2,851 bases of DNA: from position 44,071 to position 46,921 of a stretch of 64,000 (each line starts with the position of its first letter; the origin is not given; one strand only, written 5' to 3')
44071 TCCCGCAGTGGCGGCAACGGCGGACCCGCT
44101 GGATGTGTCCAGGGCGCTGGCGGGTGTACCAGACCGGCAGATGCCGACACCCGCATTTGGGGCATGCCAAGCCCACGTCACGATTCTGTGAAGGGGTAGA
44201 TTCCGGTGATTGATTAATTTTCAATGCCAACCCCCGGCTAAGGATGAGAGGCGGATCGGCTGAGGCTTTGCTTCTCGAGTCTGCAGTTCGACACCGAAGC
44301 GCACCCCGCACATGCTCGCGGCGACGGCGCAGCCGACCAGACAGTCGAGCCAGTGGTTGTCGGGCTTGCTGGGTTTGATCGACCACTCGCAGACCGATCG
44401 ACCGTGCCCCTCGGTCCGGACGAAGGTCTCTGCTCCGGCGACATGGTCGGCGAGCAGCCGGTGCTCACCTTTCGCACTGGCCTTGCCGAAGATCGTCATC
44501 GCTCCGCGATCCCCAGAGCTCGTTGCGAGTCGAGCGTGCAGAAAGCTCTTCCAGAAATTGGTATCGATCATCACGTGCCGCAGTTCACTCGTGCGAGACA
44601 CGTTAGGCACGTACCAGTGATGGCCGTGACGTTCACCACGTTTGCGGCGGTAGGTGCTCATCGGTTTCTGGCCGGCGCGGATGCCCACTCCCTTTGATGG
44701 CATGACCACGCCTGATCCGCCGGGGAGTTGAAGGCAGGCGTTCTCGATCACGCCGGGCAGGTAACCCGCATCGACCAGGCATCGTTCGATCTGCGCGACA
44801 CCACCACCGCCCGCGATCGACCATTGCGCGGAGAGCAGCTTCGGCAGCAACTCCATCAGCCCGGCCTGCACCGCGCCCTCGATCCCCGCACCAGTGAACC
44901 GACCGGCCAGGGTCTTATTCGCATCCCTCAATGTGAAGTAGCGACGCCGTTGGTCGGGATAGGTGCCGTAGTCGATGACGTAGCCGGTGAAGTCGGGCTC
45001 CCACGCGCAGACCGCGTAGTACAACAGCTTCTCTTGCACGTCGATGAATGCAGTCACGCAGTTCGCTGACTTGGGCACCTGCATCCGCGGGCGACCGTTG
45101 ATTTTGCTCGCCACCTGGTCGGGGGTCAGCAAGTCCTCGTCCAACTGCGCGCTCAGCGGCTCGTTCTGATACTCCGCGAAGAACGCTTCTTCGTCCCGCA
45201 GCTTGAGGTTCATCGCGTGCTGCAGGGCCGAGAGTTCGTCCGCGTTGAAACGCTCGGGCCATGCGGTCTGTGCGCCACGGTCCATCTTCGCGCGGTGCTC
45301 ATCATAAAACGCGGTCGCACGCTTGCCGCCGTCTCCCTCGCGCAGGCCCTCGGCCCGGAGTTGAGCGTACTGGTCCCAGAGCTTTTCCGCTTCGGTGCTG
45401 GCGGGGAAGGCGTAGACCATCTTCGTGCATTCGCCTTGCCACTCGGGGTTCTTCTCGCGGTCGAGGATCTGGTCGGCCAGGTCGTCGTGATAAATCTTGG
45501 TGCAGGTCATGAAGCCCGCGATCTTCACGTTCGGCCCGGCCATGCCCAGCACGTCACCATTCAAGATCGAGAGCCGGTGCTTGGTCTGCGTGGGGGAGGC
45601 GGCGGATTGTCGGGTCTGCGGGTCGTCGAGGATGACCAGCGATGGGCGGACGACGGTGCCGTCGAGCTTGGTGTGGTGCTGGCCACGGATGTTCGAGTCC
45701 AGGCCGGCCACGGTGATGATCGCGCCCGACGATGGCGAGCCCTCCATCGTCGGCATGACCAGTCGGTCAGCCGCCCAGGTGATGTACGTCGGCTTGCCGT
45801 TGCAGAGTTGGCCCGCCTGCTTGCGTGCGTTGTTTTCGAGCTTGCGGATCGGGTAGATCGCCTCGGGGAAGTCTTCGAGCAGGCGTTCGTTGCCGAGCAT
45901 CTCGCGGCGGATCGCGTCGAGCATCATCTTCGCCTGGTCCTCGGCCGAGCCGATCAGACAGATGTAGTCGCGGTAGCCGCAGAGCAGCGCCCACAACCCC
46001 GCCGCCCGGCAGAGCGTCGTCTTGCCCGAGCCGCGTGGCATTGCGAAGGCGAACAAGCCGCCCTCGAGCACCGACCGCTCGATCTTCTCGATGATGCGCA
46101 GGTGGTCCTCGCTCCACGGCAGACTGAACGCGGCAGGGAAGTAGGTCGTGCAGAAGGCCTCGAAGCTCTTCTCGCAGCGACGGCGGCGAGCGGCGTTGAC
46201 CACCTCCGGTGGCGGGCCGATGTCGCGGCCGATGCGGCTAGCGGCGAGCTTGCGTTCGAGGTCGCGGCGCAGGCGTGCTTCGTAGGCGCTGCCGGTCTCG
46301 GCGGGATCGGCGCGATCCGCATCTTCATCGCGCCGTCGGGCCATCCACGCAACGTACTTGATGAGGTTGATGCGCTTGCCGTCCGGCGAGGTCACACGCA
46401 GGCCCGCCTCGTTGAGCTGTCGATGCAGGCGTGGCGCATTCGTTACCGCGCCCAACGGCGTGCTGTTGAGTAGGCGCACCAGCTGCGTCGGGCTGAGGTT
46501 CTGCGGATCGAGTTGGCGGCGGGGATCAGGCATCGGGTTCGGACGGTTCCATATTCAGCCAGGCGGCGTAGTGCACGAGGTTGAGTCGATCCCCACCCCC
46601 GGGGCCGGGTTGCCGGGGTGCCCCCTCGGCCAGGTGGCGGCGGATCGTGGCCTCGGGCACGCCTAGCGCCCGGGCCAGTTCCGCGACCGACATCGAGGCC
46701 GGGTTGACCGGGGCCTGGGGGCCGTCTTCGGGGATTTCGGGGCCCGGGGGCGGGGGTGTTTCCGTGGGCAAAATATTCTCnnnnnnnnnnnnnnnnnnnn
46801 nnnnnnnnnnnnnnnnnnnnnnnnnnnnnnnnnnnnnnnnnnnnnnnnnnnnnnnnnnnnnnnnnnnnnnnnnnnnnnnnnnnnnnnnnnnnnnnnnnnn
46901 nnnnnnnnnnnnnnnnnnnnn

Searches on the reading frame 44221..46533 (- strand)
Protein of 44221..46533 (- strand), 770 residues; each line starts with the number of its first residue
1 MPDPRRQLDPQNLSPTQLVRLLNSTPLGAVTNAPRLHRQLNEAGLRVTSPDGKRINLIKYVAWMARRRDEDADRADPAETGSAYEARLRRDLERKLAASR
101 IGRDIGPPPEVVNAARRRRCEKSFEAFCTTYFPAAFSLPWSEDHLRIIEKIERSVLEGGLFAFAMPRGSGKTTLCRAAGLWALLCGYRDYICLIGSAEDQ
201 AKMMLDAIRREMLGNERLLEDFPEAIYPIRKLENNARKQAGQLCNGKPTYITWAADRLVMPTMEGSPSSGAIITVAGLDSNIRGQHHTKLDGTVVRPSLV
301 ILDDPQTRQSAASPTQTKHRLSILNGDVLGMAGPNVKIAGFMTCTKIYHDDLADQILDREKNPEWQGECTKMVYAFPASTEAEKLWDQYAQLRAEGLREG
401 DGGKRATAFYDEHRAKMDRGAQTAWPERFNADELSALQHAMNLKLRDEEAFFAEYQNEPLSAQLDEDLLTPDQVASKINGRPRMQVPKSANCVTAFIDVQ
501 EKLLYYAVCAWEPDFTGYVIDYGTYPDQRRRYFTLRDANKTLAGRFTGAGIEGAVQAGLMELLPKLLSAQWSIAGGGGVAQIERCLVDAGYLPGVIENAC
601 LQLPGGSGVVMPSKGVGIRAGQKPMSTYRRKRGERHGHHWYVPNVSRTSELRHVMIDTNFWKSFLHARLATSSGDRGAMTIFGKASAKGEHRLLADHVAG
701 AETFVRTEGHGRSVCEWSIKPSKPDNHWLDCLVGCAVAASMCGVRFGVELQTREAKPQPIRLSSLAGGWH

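Call 4: search_protein_families(library=pfam, proteins=[window:44221-46533:-], max_evalue=1)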
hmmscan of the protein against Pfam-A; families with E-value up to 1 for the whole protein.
window:44221-46533:- (770 aa): 1 family
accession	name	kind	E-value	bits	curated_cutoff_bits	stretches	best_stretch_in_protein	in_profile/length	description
PF20454.4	GpA_nuclease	-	9.5e-18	64.8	22.5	1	468-745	55-290/294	Terminase large subunit gpA, endonuclease domain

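Call 5: search_protein_families(library=phrogs, proteins=[window:44221-46533:-], max_evalue=1)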
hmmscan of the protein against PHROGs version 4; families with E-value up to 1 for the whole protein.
window:44221-46533:- (770 aa): 6 families
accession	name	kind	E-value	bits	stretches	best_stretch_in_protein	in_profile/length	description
phrog_38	-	head and packaging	7.1e-38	131.8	1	83-472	228-531/760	terminase large subunit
phrog_15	-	head and packaging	1.5e-18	67.6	1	481-757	704-938/1330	terminase large subunit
phrog_4758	-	head and packaging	7e-05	23.3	1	113-329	9-191/243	terminase large subunit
phrog_9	-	head and packaging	0.027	14.3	1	164-220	229-286/812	terminase large subunit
phrog_2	-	head and packaging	0.19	11.4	1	162-285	281-363/807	terminase large subunit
phrog_19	-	DNA, RNA and nucleotide metabolism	0.34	10.7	1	155-215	350-407/621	DnaB-like replicative helicase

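Call 28: find_related_loci(query=window:44221-46533:-, collection=viral_contigs, flank=6000)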
Query window:44221-46533:- (770 aa) in viral_contigs; peptide patterns used: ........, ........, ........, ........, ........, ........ (x = any residue, [..] = any of these).
600 stretches matched a pattern (row limit reached: there are more); 598 encode a relative of the query (tblastn E <= 1e-3); the best 80 are kept; 80 distinct loci.
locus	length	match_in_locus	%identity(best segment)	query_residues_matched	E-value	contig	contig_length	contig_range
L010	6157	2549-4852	86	1-768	0e+0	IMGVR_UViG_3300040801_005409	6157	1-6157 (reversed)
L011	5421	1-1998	81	100-768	0e+0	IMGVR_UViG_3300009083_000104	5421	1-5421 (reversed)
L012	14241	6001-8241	71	8-765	0e+0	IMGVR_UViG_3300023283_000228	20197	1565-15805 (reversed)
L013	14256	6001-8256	69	4-765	0e+0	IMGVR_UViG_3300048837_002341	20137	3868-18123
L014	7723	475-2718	69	8-765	0e+0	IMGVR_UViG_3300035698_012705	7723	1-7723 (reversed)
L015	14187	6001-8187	70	7-748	0e+0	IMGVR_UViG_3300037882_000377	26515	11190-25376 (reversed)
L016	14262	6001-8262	68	5-765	0e+0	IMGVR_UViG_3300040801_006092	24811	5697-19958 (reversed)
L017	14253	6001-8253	69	8-765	0e+0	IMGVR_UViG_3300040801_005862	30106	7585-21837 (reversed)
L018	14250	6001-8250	72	8-765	0e+0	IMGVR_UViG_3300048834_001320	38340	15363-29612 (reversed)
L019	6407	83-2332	67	8-765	0e+0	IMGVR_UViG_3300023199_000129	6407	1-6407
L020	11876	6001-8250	67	8-765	0e+0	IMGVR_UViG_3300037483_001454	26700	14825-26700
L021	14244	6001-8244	67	8-765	0e+0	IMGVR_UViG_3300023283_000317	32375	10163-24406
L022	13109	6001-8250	67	8-765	0e+0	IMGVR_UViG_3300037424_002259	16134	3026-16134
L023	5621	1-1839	72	154-765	0e+0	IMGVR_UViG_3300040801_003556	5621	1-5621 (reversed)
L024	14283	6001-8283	58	5-765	0e+0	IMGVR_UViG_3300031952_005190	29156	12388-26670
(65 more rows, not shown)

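Call 55: search_protein_families(library=pfam, alignment_id=A4, max_evalue=0.001)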
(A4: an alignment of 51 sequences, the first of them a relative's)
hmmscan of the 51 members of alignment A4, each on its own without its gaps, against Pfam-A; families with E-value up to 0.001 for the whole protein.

A. member 1, L013:8474-9442:- (323 aa): 0 families

B. families by the number of members that match (of 51 scanned): 41 families (the first 25 are shown)
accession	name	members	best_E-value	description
PF01381.28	HTH_3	4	1.7e-11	Helix-turn-helix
PF13560.12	HTH_31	4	8e-09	Helix-turn-helix domain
PF13443.12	HTH_26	4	1.4e-06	Cro/C1-type HTH DNA-binding domain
PF08843.17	AbiEii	3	2.5e-45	Nucleotidyl transferase AbiEii toxin, Type IV TA system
PF01939.22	NucS_C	2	2.4e-10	Endonuclease NucS C-terminal domain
PF13744.12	HTH_37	2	1.1e-08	Helix-turn-helix domain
PF00149.33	Metallophos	2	5e-07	Calcineurin-like phosphoesterase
PF12705.13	PDDEXK_1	2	0.00015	PD-(D/E)XK nuclease superfamily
PF14350.11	Beta_protein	1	9.4e-77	Beta protein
PF12873.12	DUF3825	1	3.8e-67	Domain of unknown function (DUF3825)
PF01223.29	Endonuclease_NS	1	2.7e-43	DNA/RNA non-specific endonuclease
PF18742.7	DpnII-MboI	1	1.8e-38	REase_DpnII-MboI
PF10539.14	Dev_Cell_Death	1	7.3e-30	Development and cell death domain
PF22014.2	DUF6932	1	1.1e-29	Family of unknown function (DUF6932)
PF13470.12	PIN_3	1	3.8e-22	PIN domain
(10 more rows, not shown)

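Call 56: search_protein_families(library=padloc, alignment_id=A4, max_evalue=0.001)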
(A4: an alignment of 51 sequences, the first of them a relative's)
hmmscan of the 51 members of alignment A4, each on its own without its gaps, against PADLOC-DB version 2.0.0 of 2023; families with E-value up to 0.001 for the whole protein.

A. member 1, L013:8474-9442:- (323 aa): 0 families

B. families by the number of members that match (of 51 scanned): 110 families (the first 25 are shown)
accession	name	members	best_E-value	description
PDLC04824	PDC-S02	2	3.5e-17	-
PDLC02304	AbiEii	2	4.4e-17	AbiEii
PDLC04916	PDC-S11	2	1.4e-12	-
PDLC04799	PDC-S02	2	3.7e-11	-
PDLC04908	PDC-S10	2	8.7e-11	-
PDLC04915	PDC-S11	2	7.4e-10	-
PDLC03982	PD-Lambda-2_B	2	1.6e-09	-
PDLC02926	HTH_VI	2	6.2e-09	-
PDLC04909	PDC-S11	2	1.6e-08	-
PDLC04914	PDC-S11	2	1e-07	-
PDLC04945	PDC-S18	2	7.1e-07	-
PDLC04944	PDC-S18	2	8.9e-07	-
PDLC02306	AbiEii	2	2.3e-06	AbiEii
PDLC04913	PDC-S11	2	3.4e-06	-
PDLC04946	PDC-S18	2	1e-05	-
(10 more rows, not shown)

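Call 75: search_dna_similar(query=window:44221-46533:-, collection=phages, mode=protein, max_rows=10)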
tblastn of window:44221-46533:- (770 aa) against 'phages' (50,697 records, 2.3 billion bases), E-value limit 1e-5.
Records with a match: 266; places in all: 266; records where one place covers at least 80% of the query: 0.
Best place of each record, by identity: <60% 266.
By first word of the organism name: Pseudomonas 107; Ralstonia 93; Paenibacillus 13; Streptomyces 8; Bacillus 7; Bacteriophage 6; Leptospira 5; Burkholderia 4; Rhodobacter 3; Clostridium 3; and 12 more.
By host as written in the record: Ralstonia solanacearum 65; - 34; Pseudomonas aeruginosa 34; Pseudomonas aeruginosa PA14 28; Paenibacillus larvae 11; Ralstonia solanacearum Race 3, Biovar 1 6; Streptomyces viridochromogenes DSM40736 5; Helicobacter pullorum 3; and 64 more.
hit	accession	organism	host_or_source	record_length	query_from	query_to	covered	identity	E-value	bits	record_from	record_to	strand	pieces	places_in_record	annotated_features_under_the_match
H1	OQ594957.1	Pseudomonas phage vB_Pae_LESphi4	Pseudomonas aeruginosa LESB58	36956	87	616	69%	25.1%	2e-24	116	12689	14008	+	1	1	terminase large subunit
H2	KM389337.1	Pseudomonas phage JBD58a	-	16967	86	616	69%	24.9%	4e-24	115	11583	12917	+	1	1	record has no annotation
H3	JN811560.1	Pseudomonas phage JBD26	-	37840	86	616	69%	24.9%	4e-24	115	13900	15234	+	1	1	hypothetical protein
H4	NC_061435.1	Pseudomonas phage JBD26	-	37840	86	616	69%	24.9%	4e-24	115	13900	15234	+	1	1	hypothetical protein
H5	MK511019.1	Pseudomonas phage vB_Pae_CF53c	Pseudomonas aeruginosa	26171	86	616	69%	24.9%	6e-24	114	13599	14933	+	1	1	hypothetical protein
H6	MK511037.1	Pseudomonas phage vB_Pae_BR141d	Pseudomonas aeruginosa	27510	86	616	69%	24.9%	6e-24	114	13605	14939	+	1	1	hypothetical protein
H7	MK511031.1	Pseudomonas phage vB_Pae_BR52b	Pseudomonas aeruginosa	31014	86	616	69%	24.9%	6e-24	114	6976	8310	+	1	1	hypothetical protein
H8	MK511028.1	Pseudomonas phage vB_Pae_CF177b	Pseudomonas aeruginosa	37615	86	616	69%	24.9%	6e-24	114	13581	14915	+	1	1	hypothetical protein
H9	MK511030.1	Pseudomonas phage vB_Pae_CF213b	Pseudomonas aeruginosa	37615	86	616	69%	24.9%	6e-24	114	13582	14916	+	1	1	hypothetical protein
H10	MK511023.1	Pseudomonas phage vB_Pae_CF77b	Pseudomonas aeruginosa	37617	86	616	69%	24.9%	6e-24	114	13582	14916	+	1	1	hypothetical protein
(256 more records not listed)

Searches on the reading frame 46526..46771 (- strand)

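Call 4: search_protein_families(library=pfam, proteins=[window:46526-46771:-], max_evalue=1)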
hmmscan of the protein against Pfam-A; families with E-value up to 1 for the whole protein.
window:46526-46771:- (81 aa): 34 families (the best 25 are shown)
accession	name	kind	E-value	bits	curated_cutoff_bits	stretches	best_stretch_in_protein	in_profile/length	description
PF12840.13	HTH_20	-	3.9e-05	24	27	1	25-48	17-40/51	Helix-turn-helix domain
PF09339.16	HTH_IclR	-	0.00022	21.3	22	1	24-48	16-40/52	IclR helix-turn-helix domain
PF01022.26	HTH_5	-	0.00024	21.4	22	1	26-48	15-37/47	Bacterial regulatory protein, arsR family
PF08281.18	Sigma70_r4_2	-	0.0009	19.3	25.7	1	27-48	27-48/54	Sigma-70, region 4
PF13411.12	MerR_1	-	0.00092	19.7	21.6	1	27-62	1-36/69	MerR HTH family regulatory protein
PF13404.12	HTH_AsnC-type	-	0.0014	18.8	27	1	25-45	16-36/42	AsnC-type helix-turn-helix domain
PF20432.4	Xre-like-HTH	-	0.0019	18.9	25.8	1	27-50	24-46/63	Antitoxin Xre-like helix-turn-helix domain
PF08220.18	HTH_DeoR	-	0.0028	17.8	21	1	26-49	14-37/57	DeoR-like helix-turn-helix domain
PF12728.13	HTH_17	-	0.0033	18.1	27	1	27-50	2-25/51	Helix-turn-helix domain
PF13936.12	HTH_38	-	0.0033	17.6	27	1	26-48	20-42/44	Helix-turn-helix domain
PF13412.12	HTH_24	-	0.0053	16.8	21.9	1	26-48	17-39/48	Winged helix-turn-helix DNA-binding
PF13384.12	HTH_23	-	0.011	15.9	24.6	1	27-47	18-38/50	Homeodomain-like domain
PF08279.18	HTH_11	-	0.016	15.5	25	1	27-48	16-37/55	HTH domain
PF04218.19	CENP-B_N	-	0.016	15.3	21.2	1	27-48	23-44/53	CENP-B N-terminal DNA-binding domain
PF04545.22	Sigma70_r4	-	0.016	15.2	24.1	1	27-49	21-43/50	Sigma-70, region 4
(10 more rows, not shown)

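Call 5: search_protein_families(library=phrogs, proteins=[window:46526-46771:-], max_evalue=1)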
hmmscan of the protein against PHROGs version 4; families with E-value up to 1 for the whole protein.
window:46526-46771:- (81 aa): 19 families
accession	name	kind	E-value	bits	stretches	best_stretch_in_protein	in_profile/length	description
phrog_57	-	head and packaging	5.4e-05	24.1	1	25-73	11-60/199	terminase small subunit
phrog_66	-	integration and excision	0.00026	21.8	1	11-79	78-147/412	excisionase and transcriptional regulator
phrog_4583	-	transcription regulation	0.0009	20.2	1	27-52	24-49/81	transcriptional repressor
phrog_664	-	DNA, RNA and nucleotide metabolism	0.0072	17.2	1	27-54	101-128/210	DNA binding protein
phrog_836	-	transcription regulation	0.039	15.1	1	25-51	95-121/133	late transcriptional activator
phrog_7061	-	DNA, RNA and nucleotide metabolism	0.046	15.2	1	26-47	44-65/70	HTH DNA binding protein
phrog_21750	-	unknown function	0.096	13.8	1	26-61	48-83/143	-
phrog_6355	-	unknown function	0.17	13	1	20-48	12-40/90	-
phrog_35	-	transcription regulation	0.19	12.7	1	26-57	86-114/181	transcriptional repressor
phrog_2474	-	transcription regulation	0.23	12.4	1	29-54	51-73/118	MerR-like transcriptional regulator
phrog_141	-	head and packaging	0.25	11.7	1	26-76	15-64/183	terminase small subunit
phrog_11138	-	unknown function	0.27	12.5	1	25-48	106-129/142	-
phrog_7067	-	head and packaging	0.29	12.3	1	27-49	32-54/56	terminase small subunit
phrog_21603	-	unknown function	0.29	11.8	1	25-63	5-43/77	-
phrog_517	-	DNA, RNA and nucleotide metabolism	0.32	12.9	1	26-47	101-122/128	HTH DNA binding protein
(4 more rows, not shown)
